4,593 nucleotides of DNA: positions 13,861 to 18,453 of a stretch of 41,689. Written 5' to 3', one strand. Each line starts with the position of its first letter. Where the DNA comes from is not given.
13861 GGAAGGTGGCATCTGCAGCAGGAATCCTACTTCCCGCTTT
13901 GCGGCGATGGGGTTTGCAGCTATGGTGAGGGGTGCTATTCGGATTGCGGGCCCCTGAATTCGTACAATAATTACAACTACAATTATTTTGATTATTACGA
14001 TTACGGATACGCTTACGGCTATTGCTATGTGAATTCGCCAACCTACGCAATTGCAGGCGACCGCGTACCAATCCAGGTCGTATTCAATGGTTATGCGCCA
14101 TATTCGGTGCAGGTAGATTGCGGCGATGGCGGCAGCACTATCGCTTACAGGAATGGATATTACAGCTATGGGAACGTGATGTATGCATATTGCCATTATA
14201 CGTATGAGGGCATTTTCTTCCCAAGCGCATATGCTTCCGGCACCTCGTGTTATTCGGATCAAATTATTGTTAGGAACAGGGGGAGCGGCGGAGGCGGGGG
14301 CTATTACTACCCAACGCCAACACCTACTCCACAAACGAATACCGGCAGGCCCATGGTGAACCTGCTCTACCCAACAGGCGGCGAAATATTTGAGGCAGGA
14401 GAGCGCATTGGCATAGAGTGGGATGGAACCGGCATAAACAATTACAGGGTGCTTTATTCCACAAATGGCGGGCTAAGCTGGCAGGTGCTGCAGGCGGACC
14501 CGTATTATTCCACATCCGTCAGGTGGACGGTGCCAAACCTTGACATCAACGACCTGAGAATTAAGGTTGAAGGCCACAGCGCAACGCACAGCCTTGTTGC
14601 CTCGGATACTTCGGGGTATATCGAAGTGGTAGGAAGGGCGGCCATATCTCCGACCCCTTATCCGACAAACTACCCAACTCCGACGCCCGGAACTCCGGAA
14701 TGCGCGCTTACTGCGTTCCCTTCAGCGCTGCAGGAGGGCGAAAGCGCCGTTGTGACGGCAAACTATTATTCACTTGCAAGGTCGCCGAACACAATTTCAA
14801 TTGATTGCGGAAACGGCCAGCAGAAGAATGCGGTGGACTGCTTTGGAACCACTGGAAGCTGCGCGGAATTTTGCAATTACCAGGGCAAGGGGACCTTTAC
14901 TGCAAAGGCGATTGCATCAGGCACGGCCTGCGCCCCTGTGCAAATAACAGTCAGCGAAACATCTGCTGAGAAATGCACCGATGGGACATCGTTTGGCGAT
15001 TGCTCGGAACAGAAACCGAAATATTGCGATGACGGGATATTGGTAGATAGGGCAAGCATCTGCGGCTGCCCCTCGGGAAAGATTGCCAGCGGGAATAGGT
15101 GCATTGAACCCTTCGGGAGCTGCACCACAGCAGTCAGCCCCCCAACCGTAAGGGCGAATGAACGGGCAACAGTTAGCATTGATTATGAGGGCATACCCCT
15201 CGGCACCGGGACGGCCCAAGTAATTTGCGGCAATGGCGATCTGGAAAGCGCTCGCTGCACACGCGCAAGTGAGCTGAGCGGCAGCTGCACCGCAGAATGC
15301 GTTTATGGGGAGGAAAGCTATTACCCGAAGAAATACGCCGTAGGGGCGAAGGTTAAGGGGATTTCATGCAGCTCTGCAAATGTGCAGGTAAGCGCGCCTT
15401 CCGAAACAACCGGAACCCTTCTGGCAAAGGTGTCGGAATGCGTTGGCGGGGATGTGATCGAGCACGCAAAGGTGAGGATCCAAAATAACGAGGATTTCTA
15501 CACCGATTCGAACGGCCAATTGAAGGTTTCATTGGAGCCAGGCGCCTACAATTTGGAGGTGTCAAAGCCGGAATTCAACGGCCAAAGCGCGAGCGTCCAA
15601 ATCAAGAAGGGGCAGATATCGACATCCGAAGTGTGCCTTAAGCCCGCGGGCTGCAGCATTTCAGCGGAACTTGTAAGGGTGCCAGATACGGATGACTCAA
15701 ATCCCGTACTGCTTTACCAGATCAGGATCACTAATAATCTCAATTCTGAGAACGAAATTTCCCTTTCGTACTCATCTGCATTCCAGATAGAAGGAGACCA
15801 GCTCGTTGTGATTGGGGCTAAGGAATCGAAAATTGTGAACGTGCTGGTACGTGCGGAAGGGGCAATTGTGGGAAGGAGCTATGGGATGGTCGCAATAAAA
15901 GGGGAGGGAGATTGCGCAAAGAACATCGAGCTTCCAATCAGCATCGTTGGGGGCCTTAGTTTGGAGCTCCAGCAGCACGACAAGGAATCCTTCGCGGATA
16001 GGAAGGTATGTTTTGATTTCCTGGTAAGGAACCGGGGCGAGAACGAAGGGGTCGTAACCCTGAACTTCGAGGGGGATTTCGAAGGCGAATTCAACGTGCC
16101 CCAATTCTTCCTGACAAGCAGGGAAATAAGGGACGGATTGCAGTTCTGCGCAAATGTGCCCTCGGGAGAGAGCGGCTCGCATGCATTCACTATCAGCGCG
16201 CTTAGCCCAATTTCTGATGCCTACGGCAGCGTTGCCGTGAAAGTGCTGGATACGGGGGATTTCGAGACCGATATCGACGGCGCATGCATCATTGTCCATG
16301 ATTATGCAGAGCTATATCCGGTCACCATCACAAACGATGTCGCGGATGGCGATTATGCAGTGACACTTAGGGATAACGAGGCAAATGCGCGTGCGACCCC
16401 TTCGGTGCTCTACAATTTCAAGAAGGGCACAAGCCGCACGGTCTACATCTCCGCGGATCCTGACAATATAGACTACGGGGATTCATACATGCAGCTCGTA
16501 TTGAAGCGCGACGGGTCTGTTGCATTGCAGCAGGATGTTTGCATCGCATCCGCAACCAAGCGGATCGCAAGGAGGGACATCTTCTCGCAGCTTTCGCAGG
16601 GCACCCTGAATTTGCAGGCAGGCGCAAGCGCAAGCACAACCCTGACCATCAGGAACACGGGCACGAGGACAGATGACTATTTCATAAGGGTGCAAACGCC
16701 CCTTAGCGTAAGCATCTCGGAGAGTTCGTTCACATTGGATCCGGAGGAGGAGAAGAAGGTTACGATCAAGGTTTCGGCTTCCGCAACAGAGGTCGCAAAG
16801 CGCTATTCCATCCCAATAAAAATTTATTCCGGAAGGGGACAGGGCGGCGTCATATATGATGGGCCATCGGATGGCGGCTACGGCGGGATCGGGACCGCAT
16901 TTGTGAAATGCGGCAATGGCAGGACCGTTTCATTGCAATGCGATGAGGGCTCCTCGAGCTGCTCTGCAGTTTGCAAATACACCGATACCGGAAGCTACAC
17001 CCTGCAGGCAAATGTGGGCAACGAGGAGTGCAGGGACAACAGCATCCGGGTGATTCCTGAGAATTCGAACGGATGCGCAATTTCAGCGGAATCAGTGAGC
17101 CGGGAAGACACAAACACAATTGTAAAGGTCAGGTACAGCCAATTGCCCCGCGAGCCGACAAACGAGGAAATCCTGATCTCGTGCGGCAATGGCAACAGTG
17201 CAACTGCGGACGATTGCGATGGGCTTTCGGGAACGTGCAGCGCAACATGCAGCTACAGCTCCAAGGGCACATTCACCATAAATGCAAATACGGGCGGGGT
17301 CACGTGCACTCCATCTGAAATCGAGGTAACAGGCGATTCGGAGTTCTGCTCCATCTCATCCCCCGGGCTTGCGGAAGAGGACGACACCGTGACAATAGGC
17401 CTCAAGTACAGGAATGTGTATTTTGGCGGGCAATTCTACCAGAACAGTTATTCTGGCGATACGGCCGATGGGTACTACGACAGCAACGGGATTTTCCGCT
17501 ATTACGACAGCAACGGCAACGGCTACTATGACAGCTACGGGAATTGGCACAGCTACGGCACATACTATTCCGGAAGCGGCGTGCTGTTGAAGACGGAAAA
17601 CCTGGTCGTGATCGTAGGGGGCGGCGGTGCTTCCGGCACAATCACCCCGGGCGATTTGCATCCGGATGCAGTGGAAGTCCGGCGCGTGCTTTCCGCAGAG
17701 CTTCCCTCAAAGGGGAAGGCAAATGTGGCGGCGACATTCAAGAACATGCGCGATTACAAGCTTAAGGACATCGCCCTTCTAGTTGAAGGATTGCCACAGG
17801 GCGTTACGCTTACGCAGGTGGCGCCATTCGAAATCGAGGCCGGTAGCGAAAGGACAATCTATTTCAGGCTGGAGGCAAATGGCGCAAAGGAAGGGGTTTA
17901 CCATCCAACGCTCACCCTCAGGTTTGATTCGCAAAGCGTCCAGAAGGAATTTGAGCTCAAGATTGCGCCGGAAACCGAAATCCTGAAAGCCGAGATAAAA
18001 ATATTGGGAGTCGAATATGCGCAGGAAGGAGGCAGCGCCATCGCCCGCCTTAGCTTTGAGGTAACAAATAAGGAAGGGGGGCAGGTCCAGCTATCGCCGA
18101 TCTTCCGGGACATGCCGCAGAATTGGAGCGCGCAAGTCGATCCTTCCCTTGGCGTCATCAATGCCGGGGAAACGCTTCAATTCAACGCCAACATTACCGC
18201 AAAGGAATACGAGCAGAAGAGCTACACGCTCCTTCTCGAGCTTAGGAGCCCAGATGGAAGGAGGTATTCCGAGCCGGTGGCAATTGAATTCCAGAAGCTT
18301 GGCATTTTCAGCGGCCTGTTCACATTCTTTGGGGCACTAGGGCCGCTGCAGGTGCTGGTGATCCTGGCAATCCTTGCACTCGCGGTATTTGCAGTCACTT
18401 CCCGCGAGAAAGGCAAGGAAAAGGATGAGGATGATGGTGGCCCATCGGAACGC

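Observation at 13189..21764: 8.6-kb two-gene operon encoding giant type-I-anchored surface proteins (1821 + 1032 aa)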

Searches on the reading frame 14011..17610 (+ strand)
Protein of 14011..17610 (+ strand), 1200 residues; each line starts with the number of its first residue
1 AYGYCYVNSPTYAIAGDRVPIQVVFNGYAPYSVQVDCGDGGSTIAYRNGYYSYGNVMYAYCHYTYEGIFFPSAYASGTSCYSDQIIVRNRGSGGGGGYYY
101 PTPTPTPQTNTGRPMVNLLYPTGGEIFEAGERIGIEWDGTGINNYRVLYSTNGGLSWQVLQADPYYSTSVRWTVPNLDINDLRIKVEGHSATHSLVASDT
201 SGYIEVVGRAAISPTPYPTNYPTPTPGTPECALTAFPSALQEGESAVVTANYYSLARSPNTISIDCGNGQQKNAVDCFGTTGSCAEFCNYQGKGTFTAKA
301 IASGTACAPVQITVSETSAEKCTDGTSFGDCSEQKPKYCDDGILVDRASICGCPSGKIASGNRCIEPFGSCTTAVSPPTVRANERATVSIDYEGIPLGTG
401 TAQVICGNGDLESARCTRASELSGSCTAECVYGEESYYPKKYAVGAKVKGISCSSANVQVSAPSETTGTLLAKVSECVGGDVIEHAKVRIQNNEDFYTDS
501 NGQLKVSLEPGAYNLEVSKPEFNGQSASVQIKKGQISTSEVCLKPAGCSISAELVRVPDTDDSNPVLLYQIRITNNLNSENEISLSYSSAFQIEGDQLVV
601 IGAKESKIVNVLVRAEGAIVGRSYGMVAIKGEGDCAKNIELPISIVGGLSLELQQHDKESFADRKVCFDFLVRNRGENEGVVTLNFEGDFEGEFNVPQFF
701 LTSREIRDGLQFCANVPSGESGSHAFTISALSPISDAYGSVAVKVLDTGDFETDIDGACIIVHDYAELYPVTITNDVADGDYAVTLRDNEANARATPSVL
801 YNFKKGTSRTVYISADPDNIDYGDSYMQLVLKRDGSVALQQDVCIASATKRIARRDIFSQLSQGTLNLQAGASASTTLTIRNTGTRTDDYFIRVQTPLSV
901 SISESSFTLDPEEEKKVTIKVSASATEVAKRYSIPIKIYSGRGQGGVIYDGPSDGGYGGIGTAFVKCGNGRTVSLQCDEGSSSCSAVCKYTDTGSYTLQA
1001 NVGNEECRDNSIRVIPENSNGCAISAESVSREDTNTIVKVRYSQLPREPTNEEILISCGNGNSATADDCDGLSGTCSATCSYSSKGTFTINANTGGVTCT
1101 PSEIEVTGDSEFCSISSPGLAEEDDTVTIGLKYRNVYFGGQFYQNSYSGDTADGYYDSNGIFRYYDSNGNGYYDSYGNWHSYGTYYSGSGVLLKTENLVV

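Call 63: predict_structure(alignment_id=A3)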
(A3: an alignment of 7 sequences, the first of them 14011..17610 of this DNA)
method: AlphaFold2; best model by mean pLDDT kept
length: 1200 residues; sequences in the alignment: 7
mean_pLDDT: 66.0   pTM: 0.28
mean pLDDT of the five models: 66.0, 64.7, 60.1, 59.0, 57.3
residues with pLDDT >= 90: 26; 70-90: 602; 50-70: 318; < 50: 254
segments of 3 or more residues with pLDDT < 50: 1-3, 48-54, 76-78, 91-127, 138-140, 190-229, 237-243, 316-368, 561-564, 616-619, 747-752, 849-854, 942-961, 1139-1191
pLDDT, mean of each block of 10 residues (from residue 1): 57 67 62 67 56 55 67 58 60 25 25 30 44 53 66 64 61 61 58 33 25 22 34 54 58 68 81 68 69 75 76 49 36 42 41 39 45 86 84 69 81 81 83 72 83 83 62 78 83 81 81 83 79 74 64 75 63 81 80 82 83 61 75 73 65 75 80 71 90 90 75 85 85 77 63 54 64 74 74 72 79 68 65 66 62 59 78 83 71 62 71 83 62 68 36 30 71 63 80 86 78 86 87 81 80 79 81 85 85 78 83 86 85 63 23 24 29 35 30 67
secondary structure, 60 per line:
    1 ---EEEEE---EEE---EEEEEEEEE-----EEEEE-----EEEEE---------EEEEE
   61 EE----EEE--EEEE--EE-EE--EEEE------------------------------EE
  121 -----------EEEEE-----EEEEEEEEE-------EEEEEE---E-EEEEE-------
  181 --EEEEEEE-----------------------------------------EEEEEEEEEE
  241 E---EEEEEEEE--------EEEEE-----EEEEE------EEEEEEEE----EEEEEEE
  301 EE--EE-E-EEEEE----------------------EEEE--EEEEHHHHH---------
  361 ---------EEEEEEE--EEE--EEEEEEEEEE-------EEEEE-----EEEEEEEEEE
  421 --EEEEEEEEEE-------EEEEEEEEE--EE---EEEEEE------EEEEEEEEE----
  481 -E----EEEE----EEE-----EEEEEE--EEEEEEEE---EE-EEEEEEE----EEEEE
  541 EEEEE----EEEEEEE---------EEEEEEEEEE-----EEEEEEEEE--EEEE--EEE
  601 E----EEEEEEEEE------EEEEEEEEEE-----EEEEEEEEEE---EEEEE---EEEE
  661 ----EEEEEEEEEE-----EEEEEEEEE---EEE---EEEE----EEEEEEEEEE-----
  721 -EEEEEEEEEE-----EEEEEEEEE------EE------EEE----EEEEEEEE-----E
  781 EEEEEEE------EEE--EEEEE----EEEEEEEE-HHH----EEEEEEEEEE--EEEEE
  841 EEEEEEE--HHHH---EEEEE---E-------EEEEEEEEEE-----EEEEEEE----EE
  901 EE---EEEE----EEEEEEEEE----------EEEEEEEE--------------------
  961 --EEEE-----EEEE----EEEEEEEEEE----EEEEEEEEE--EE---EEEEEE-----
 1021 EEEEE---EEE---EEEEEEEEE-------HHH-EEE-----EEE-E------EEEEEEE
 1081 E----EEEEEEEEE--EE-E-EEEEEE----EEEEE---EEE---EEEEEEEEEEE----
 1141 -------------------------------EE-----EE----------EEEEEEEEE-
elements in order (helices of 4 or more, strands of 3 or more residues): E4-8 E12-14 E18-26 E32-36 E42-46 E56-62 E67-69 E72-75 E85-88 E132-136 E142-150 E158-163 E169-173 E183-189 E231-241 E245-252 E261-265 E271-275 E282-289 E294-302 E310-314 E337-340 E343-346 H347-351 E370-376 E379-381 E384-393 E401-405 E411-420 E423-432 E440-448 E456-461 E468-476 E487-490 E495-497 E503-508 E511-518 E525-531 E536-545 E550-556 E566-575 E581-589 E592-595 E598-601 E606-614 E621-630 E636-645 E649-653 E657-660 E665-674 E680-688 E692-694 E698-701 E706-715 E722-731 E737-745 E760-762 E767-774 E780-787 E794-796 E799-803 E808-815 E824-833 E836-847 H850-853 E857-861 E873-882 E888-894 E899-902 E906-909 E914-922 E933-940 E963-966 E972-975 E980-989 E994-1002 E1010-1015 E1021-1025 E1029-1031 E1035-1043 E1055-1057 E1063-1065 E1074-1081 E1086-1094 E1102-1107 E1112-1116 E1120-1122 E1126-1136 E1191-1199

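Call 67: fold_search(model_id=the predicted structure, library=pdb)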
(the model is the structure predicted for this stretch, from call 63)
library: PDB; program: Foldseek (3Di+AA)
matches with E <= 10: 1975; with E <= 0.001: 226
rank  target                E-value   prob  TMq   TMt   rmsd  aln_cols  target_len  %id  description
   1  9ijj_h                1.3e-23  1.00  0.09  0.08  44.4      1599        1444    8  In situ structure of the central apparatus in mouse sperm axoneme. (released 2025-06-04)
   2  7som_D                8.4e-22  1.00  0.09  0.08  47.6      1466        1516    7  Ciliary C2 central pair apparatus isolated from Chlamydomonas reinhardtii (released 2022-04-13)
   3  9ijj_4I               9.2e-22  1.00  0.11  0.05  115.0      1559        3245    7  In situ structure of the central apparatus in mouse sperm axoneme. (released 2025-06-04)
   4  9ijj_4H               2.9e-21  1.00  0.09  0.04  109.2      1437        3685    8  In situ structure of the central apparatus in mouse sperm axoneme. (released 2025-06-04)
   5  9ijj_4G               1.3e-20  1.00  0.09  0.03  109.3      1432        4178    8  In situ structure of the central apparatus in mouse sperm axoneme. (released 2025-06-04)
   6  7sqc_O0               2.3e-20  1.00  0.11  0.11  61.7      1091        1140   10  Ciliary C1 central pair apparatus isolated from Chlamydomonas reinhardtii (released 2022-04-13)
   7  9ijj_4A               9.3e-19  1.00  0.08  0.04  57.6      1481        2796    8  In situ structure of the central apparatus in mouse sperm axoneme. (released 2025-06-04)
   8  9ijj_C                2.9e-17  1.00  0.09  0.11  44.2       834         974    9  In situ structure of the central apparatus in mouse sperm axoneme. (released 2025-06-04)
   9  7sqc_2A               3.6e-17  1.00  0.07  0.12  53.0       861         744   10  Ciliary C1 central pair apparatus isolated from Chlamydomonas reinhardtii (released 2022-04-13)
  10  7sqc_2B               4.0e-17  1.00  0.07  0.11  53.8       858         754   10  Ciliary C1 central pair apparatus isolated from Chlamydomonas reinhardtii (released 2022-04-13)
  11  9ijj_4J               1.8e-16  1.00  0.10  0.15  55.2       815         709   10  In situ structure of the central apparatus in mouse sperm axoneme. (released 2025-06-04)
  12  5a42                  1.3e-14  1.00  0.10  0.09  47.5      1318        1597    8  Cryo-EM single particle 3D reconstruction of the native conformation of E. coli alpha-2-macroglobulin (ECAM) (released 2015-07-29)
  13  9u5z_E                2.2e-14  1.00  0.09  0.08  39.1       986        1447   10  C3 convertases zymogen C4b2 in activation state (released 2026-01-14)
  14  9hcj_10               2.2e-14  1.00  0.09  0.06  84.3      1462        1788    9  D. discoideum nuclear pore complex (released 2024-12-25)
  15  6tav_C                2.3e-14  1.00  0.11  0.10  41.1      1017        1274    8  Crystal structure of endopeptidase-induced alpha2-macroglobulin (released 2021-05-12)
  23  3prx_B                7.7e-13  1.00  0.14  0.14  35.6      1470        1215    8  Structure of Complement C5 in Complex with CVF and SSL7 (released 2011-01-19)
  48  9u62_E                1.2e-11  1.00  0.10  0.09  39.2      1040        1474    8  AP pathways C3 convertase C3bBbP and C3 complex (released 2026-01-14)
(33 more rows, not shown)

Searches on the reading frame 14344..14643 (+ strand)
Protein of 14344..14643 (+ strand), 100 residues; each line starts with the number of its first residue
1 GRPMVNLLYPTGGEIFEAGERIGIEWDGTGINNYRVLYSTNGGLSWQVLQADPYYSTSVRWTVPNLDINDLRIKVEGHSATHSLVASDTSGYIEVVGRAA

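Call 93: search_protein_families(library=pfam, proteins=[window:14344-14643:+], max_evalue=10)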
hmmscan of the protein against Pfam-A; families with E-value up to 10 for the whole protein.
seq(100 aa): 3 families
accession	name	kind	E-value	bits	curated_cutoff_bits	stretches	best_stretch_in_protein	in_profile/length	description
PF21471.3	Reelin_subrepeat-B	-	0.028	14.6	27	1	34-68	60-93/127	Reelin subrepeat B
PF02012.26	BNR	-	0.14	12.6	27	1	38-47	2-11/12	BNR/Asp-box repeat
PF03958.22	Secretin_N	-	0.21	12.3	28.2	1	52-96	25-56/69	Bacterial type II/III secretion system short domain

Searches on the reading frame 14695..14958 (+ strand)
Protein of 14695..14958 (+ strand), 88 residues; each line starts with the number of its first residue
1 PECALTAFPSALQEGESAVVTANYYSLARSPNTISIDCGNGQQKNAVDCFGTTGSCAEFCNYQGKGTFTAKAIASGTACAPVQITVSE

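Call 89: search_solved_structures(query=A5, max_evalue=10, show_alignments=2)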
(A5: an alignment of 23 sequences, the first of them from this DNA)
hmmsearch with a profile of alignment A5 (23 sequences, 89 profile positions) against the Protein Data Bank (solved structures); distinct sequences matched with E-value up to 10: 1.
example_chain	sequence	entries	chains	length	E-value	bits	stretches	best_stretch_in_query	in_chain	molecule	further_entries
7yyk_A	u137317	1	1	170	1.5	12.3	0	33-58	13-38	Thrombospondin-1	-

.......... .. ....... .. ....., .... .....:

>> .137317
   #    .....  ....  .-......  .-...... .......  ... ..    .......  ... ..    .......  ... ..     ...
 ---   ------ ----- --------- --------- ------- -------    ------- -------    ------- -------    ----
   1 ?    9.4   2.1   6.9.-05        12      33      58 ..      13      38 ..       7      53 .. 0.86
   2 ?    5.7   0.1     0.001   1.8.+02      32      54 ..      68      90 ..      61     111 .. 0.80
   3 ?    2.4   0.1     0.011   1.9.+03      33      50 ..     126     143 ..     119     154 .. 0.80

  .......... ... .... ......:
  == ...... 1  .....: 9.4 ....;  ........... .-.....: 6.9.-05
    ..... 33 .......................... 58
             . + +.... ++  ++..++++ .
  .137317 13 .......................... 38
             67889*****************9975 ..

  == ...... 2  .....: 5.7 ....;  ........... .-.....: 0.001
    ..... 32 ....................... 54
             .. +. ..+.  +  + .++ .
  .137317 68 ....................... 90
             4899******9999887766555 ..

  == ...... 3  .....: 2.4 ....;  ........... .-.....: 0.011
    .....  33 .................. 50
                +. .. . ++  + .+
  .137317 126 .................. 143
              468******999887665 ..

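Call 93: search_protein_families(library=pfam, proteins=[window:14695-14958:+], max_evalue=10)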
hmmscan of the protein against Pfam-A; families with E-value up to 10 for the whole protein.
seq(88 aa): 3 families
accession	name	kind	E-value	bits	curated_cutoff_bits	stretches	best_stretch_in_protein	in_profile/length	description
PF19030.6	TSP1_ADAMTS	-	0.039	14.6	23.8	1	35-63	10-41/55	Thrombospondin type 1 domain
PF17338.8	GP88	-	0.051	13.9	24.4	1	32-73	26-61/230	Gene product 88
PF05833.16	NFACT_N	-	0.11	11.6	31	1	5-50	343-387/456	NFACT N-terminal and middle domains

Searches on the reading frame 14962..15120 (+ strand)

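Call 93: search_protein_families(library=pfam, proteins=[window:14962-15120:+], max_evalue=10)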
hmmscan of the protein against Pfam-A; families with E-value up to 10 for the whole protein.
seq(53 aa): 1 family
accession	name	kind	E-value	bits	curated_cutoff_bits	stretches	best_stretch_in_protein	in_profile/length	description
PF01683.23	EB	-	0.36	11.4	24.3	1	19-47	31-52/52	EB module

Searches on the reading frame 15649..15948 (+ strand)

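Call 93: search_protein_families(library=pfam, proteins=[window:15649-15948:+], max_evalue=10)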
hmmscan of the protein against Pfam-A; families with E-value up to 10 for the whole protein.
seq(100 aa): 1 family
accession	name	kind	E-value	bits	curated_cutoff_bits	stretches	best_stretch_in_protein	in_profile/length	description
PF11614.14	FixG_C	-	0.0091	16.6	25.6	1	23-72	35-88/119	IG-like fold at C-terminal of FixG, putative oxidoreductase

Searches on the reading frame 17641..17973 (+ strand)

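Call 93: search_protein_families(library=pfam, proteins=[window:17641-17973:+], max_evalue=10)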
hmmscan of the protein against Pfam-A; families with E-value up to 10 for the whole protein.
seq(111 aa): 2 families
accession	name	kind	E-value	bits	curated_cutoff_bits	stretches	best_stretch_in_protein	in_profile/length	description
PF11614.14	FixG_C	-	0.061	13.9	25.6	1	43-95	48-101/119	IG-like fold at C-terminal of FixG, putative oxidoreductase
PF02946.19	GTF2I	-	0.15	12.9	27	1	29-65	23-56/75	GTF2I-like repeat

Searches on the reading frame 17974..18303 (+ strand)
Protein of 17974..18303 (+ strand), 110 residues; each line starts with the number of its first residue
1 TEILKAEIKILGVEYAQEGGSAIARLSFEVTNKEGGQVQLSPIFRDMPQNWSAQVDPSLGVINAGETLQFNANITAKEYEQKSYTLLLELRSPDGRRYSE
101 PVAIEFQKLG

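Call 93: search_protein_families(library=pfam, proteins=[window:17974-18303:+], max_evalue=10)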
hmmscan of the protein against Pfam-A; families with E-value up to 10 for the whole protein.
seq(110 aa): 4 families
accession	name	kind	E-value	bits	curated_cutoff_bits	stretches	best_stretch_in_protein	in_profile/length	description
PF10633.15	NPCBM_assoc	-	0.0075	16.9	24.4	1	27-76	10-60/78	NPCBM-associated, NEW3 domain of alpha-galactosidase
PF22067.2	Cep192_D3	-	0.028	14.9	27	1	50-101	43-94/99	Cep192 domain 3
PF22544.2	HYDIN_VesB_CFA65-like_Ig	-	0.044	14.4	25.5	1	50-91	46-87/100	HYDIN/CFA65/VesB-like, Ig-like domain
PF01917.21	Arch_flagellin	-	0.15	12.9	29.5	1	7-97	50-157/162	Archaebacterial flagellin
